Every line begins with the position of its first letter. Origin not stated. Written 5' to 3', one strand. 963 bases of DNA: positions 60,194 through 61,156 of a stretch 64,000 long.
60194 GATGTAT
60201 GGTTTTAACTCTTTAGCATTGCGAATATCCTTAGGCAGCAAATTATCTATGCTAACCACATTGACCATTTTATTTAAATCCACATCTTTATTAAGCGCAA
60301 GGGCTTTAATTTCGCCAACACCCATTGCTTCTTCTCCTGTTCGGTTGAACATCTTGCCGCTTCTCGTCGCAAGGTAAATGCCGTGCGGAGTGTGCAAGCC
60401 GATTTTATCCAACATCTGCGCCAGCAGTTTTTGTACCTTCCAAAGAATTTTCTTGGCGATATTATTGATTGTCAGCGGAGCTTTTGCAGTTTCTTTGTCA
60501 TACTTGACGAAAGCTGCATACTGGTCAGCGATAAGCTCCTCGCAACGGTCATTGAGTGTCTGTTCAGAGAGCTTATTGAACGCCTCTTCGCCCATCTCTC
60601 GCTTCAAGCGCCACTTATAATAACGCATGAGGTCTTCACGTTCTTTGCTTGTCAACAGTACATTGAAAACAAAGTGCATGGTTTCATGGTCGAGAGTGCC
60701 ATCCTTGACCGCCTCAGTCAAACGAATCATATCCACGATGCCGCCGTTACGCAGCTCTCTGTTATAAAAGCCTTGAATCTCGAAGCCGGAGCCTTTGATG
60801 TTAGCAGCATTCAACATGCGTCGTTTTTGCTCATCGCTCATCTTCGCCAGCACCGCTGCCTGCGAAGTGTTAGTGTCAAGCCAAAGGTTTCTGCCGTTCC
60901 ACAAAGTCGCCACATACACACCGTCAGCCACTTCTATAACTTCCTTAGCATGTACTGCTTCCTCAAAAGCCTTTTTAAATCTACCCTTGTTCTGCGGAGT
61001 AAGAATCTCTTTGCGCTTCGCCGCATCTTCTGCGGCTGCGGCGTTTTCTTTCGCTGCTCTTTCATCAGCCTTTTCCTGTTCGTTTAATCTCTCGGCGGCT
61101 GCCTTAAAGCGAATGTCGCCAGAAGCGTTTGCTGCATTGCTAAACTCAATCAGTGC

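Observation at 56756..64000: Giant (>=2396 aa) helicase + HExxH 'polyvalent' protein at the end of the virion operon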

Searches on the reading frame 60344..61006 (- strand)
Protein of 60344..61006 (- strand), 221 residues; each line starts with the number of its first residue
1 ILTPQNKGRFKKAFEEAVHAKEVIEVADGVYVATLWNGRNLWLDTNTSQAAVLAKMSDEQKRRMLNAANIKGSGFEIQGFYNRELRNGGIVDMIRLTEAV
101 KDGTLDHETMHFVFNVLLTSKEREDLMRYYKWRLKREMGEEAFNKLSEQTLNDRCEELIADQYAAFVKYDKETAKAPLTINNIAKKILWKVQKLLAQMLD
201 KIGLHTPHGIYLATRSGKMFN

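Call 74: search_solved_structures(query=A3, max_evalue=10, show_alignments=3)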
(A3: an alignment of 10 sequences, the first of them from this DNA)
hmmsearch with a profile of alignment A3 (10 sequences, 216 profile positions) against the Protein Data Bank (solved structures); distinct sequences matched with E-value up to 10: 1.
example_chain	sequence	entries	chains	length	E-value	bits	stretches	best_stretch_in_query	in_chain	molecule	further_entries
7zm6_A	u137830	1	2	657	0.47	13.5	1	157-203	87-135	Attachment protein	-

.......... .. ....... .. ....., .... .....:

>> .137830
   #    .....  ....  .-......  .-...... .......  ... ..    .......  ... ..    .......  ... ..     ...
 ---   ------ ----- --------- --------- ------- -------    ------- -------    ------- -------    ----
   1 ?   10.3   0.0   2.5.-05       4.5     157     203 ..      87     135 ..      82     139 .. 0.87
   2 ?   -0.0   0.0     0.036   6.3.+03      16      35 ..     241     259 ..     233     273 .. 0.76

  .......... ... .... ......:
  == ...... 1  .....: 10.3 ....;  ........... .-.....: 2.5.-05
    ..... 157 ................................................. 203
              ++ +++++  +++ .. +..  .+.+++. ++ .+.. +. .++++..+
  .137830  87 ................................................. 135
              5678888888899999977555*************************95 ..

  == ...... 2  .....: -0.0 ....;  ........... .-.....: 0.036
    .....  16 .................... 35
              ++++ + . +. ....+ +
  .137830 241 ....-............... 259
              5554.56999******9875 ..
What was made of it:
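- On Zincin-like metallopeptidase (polyvalent-protein MPTase): PDB profile: no match (call 74).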

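Call 85: predict_structure(alignment_id=A3)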
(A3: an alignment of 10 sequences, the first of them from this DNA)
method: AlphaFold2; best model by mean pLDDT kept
length: 221 residues; sequences in the alignment: 10
mean_pLDDT: 87.3   pTM: 0.86
mean pLDDT of the five models: 87.3, 82.4, 79.9, 79.1, 76.8
residues with pLDDT >= 90: 118; 70-90: 90; 50-70: 12; < 50: 1
segments of 3 or more residues with pLDDT < 50: none
pLDDT, mean of each block of 10 residues (from residue 1): 68 92 90 93 86 76 73 70 83 89 93 96 95 94 92 93 94 84 86 89 91 93 91
secondary structure, 60 per line:
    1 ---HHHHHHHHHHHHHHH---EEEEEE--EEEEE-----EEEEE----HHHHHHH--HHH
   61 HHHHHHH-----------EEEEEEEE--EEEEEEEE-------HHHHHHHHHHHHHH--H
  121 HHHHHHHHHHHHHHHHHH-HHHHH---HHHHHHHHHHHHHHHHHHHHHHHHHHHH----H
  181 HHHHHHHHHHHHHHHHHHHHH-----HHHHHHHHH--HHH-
elements in order: H4-18 E22-27 E30-34 E40-44 H49-55 H58-67 E79-86 E89-96 H104-117 H120-138 H140-144 H148-175 H180-201 H207-215
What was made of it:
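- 60344..61006 (-): Lineage-specific HExxH module (HETMH at 60688-60674; nearly invariant Glu at fragment residues 1120 and 1155). The AlphaFold2 model has pLDDT 87 and pTM 0.86 (call 85).
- On Zincin-like metallopeptidase (polyvalent-protein MPTase): In the model the HExxH lies on helix 104-117 (call 85). The AlphaFold2 secondary-structure order fits (H4-18, E22-27, E30-34, E40-44, ..., H104-117, H120-138, H148-175; pLDDT 87; call 85).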

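Call 88: fold_search(model_id=the predicted structure, library=pdb)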
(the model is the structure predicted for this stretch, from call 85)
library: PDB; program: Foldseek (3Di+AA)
matches with E <= 10: 524; with E <= 0.001: 0
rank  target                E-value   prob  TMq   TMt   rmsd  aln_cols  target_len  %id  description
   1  1cuk                  1.6e-01  0.16  0.18  0.20  12.2       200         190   11  ESCHERICHIA COLI RUVA PROTEIN AT PH 4.9 AND ROOM TEMPERATURE (released 1997-10-22)
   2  1bdx_A                1.6e-01  0.12  0.16  0.17  12.9       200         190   10  E. COLI DNA HELICASE RUVA WITH BOUND DNA HOLLIDAY JUNCTION, ALPHA CARBONS AND PHOSPHATE ATOMS ONLY (released 1999-11-24)
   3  1hjp                  1.8e-01  0.15  0.14  0.17  12.1       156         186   11  HOLLIDAY JUNCTION BINDING PROTEIN RUVA FROM E. COLI (released 1998-02-25)
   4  2h5x_B                2.7e-01  0.08  0.15  0.17  14.9       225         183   12  RuvA from Mycobacterium tuberculosis (released 2006-08-15)
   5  7oa5_D                2.9e-01  0.08  0.16  0.17  15.3       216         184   12  RUVA COMPLEXED TO A HOLLIDAY JUNCTION. (released 2021-04-28)
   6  2h5x_C                3.7e-01  0.09  0.18  0.19  14.5       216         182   12  RuvA from Mycobacterium tuberculosis (released 2006-08-15)
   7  1d8l_A                4.3e-01  0.10  0.15  0.20  12.3       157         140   11  E. COLI HOLLIDAY JUNCTION BINDING PROTEIN RUVA NH2 REGION LACKING DOMAIN III (released 2000-05-03)
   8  7oa5_E                5.2e-01  0.08  0.15  0.17  15.2       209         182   11  RUVA COMPLEXED TO A HOLLIDAY JUNCTION. (released 2021-04-28)
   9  2zm6_G                5.8e-01  0.09  0.13  0.17  15.3       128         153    8  Crystal structure of the Thermus thermophilus 30S ribosomal subunit (released 2009-04-14)
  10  7xyo_B                6.1e-01  0.08  0.22  0.11  17.6       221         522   13  Crystal Structure of a M61 aminopeptidase family member from Myxococcus fulvus (released 2023-06-07)
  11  8dyp_A                7.3e-01  0.10  0.18  0.13  17.5       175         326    9  Crystal structure of human cystine transporter cystinosin (released 2022-11-16)
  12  7oa5_C                7.7e-01  0.06  0.17  0.18  15.5       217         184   10  RUVA COMPLEXED TO A HOLLIDAY JUNCTION. (released 2021-04-28)
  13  4yly_B                8.2e-01  0.14  0.13  0.15   9.9        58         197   19  Crystal structure of peptidyl-tRNA hydrolase from a Gram-positive bacterium, staphylococcus aureus at 2.25 angstrom re (released 2016-01-27)
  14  7oa5_G                8.2e-01  0.07  0.15  0.18  12.5       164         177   11  RUVA COMPLEXED TO A HOLLIDAY JUNCTION. (released 2021-04-28)
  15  8axp_B                8.6e-01  0.03  0.16  0.17  17.0       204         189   14  Neisseria gonorrhoeae peptidyl-tRNA hydrolase complexed with an XChem hit. (released 2022-11-09)
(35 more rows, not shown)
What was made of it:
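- On Zincin-like metallopeptidase (polyvalent-protein MPTase): Foldseek against PDB: best E 0.16 (call 88).
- Tried and rejected: The good model of the HExxH module found nothing in PDB (call 88).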

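Call 92: fold_search(model_id=the predicted structure, library=viral)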
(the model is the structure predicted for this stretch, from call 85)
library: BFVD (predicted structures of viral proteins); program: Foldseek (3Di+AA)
matches with E <= 10: 582; with E <= 0.001: 5
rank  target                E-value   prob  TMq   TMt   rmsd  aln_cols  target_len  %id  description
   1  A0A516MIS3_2          1.0e-04  1.00  0.51  0.10   5.4       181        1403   18  (no name in the UniProt tables at hand)
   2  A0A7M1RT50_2          2.0e-04  1.00  0.46  0.09  16.2       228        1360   14  Uncharacterized protein [uncultured phage cr7_1]
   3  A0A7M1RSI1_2          2.1e-04  1.00  0.34  0.07  12.3       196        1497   15  Uncharacterized protein [uncultured phage cr4_1]
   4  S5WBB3                8.7e-04  0.96  0.23  0.16  14.5       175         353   14  Putative peptidase [Pseudomonas phage PaBG]
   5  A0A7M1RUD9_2          9.3e-04  1.00  0.40  0.07  15.3       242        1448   16  Uncharacterized protein [uncultured phage cr273_1]
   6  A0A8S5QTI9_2          1.1e-03  1.00  0.40  0.08  29.4       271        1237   16  Structural protein [CrAss-like virus sp. ctDAq1]
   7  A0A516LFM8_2          1.2e-03  1.00  0.33  0.06   5.7       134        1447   14  (no name in the UniProt tables at hand)
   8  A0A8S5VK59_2          3.5e-03  1.00  0.35  0.08   6.9       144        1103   19  (no name in the UniProt tables at hand)
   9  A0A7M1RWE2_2          3.7e-03  1.00  0.40  0.07   4.6       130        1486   25  Uncharacterized protein [uncultured phage cr10_1]
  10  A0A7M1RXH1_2          7.3e-03  1.00  0.37  0.07   5.2       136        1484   18  Uncharacterized protein [uncultured phage cr108_1]
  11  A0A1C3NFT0            7.3e-03  0.57  0.24  0.16  21.3       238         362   11  (no name in the UniProt tables at hand)
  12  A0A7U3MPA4            7.7e-03  0.89  0.24  0.16  16.0       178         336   13  (no name in the UniProt tables at hand)
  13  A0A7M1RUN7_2          1.0e-02  0.99  0.35  0.08  11.1       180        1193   17  DNA helicase [uncultured phage cr50_1]
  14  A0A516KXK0            1.4e-02  0.90  0.39  0.08  17.5       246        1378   11  (no name in the UniProt tables at hand)
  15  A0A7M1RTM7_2          1.5e-02  0.99  0.42  0.08   8.3       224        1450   13  Uncharacterized protein [uncultured phage cr130_1]
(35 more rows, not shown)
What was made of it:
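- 60344..61006 (-): Foldseek against viral models gives E 1e-4 to 1e-3 (call 92).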
